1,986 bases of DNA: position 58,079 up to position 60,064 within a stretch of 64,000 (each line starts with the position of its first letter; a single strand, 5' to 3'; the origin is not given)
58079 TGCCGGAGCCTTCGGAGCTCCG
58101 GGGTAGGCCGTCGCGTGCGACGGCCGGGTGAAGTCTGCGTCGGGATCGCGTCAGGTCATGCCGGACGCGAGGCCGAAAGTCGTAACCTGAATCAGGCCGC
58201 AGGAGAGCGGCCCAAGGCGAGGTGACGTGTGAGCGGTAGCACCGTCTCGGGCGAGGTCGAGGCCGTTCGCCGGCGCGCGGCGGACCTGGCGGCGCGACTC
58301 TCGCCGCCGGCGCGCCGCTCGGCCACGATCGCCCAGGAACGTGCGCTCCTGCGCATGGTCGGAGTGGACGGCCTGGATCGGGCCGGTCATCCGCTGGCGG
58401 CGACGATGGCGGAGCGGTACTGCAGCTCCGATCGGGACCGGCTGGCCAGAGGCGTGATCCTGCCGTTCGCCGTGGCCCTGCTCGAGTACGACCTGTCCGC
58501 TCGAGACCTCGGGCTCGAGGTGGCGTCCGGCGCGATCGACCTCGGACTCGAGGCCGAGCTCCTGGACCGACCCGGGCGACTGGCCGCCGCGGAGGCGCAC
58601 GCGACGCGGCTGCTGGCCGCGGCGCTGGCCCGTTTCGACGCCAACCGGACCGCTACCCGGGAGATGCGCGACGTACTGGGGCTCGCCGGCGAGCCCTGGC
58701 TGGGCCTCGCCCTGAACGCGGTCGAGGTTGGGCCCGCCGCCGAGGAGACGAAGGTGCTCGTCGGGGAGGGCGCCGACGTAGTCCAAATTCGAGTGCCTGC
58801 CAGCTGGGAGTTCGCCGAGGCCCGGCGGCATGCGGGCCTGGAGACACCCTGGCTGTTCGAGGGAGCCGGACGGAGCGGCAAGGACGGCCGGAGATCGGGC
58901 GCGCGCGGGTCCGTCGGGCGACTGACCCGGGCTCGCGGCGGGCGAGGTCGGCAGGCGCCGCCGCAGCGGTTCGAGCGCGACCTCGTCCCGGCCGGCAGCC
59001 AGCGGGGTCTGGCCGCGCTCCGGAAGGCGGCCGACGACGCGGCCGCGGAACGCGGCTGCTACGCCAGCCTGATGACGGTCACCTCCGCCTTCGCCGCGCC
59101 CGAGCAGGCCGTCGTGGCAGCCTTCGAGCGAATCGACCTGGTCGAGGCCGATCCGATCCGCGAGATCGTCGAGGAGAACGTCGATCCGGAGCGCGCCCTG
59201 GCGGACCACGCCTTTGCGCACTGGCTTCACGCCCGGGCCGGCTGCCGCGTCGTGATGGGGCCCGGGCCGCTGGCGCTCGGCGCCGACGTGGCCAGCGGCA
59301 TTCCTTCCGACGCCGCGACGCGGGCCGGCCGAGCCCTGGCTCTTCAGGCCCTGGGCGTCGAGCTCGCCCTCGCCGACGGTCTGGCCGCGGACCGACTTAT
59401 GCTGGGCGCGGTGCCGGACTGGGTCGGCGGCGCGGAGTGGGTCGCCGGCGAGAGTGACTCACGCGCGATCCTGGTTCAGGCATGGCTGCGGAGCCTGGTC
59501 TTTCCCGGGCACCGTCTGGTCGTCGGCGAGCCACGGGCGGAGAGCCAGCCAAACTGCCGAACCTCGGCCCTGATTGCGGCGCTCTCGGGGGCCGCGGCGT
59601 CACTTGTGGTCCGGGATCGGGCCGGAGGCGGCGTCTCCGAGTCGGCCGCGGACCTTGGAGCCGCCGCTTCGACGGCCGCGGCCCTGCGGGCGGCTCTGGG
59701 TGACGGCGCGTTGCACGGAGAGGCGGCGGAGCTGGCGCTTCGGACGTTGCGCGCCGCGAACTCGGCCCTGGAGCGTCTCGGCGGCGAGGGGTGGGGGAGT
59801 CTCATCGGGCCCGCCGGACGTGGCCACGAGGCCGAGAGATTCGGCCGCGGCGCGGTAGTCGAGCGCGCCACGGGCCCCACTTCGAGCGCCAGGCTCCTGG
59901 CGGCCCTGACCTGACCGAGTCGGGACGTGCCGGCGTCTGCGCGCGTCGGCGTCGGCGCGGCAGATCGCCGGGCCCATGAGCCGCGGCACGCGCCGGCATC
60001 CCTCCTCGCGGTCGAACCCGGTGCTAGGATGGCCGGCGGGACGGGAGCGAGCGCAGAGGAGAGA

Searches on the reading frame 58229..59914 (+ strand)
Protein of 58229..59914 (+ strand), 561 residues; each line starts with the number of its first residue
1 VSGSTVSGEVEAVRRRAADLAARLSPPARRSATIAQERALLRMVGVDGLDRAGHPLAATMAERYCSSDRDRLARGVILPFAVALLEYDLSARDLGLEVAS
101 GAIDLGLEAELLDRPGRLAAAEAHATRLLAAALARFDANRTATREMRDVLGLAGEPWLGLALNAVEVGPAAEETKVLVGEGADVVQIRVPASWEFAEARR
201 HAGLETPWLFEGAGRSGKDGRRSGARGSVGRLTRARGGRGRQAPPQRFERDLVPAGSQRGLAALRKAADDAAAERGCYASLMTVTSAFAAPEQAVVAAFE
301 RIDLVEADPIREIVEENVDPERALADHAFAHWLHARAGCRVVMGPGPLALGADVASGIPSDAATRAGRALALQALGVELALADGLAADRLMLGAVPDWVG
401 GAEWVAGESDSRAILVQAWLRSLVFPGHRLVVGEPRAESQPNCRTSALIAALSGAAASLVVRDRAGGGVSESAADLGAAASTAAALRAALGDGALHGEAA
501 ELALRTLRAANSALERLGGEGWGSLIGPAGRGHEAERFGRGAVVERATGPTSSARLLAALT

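Call 60: search_protein_families(library=pfam, proteins=[window:58229-59914:+], max_evalue=0.0001)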
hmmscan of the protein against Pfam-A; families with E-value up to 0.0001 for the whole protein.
window:58229-59914:+ (561 aa): 1 family
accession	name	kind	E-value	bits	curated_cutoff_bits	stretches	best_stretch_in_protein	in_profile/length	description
PF09043.17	Lys-AminoMut_A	-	5e-26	91.7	25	2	9-187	7-178/508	D-Lysine 5,6-aminomutase TIM-barrel domain of alpha subunit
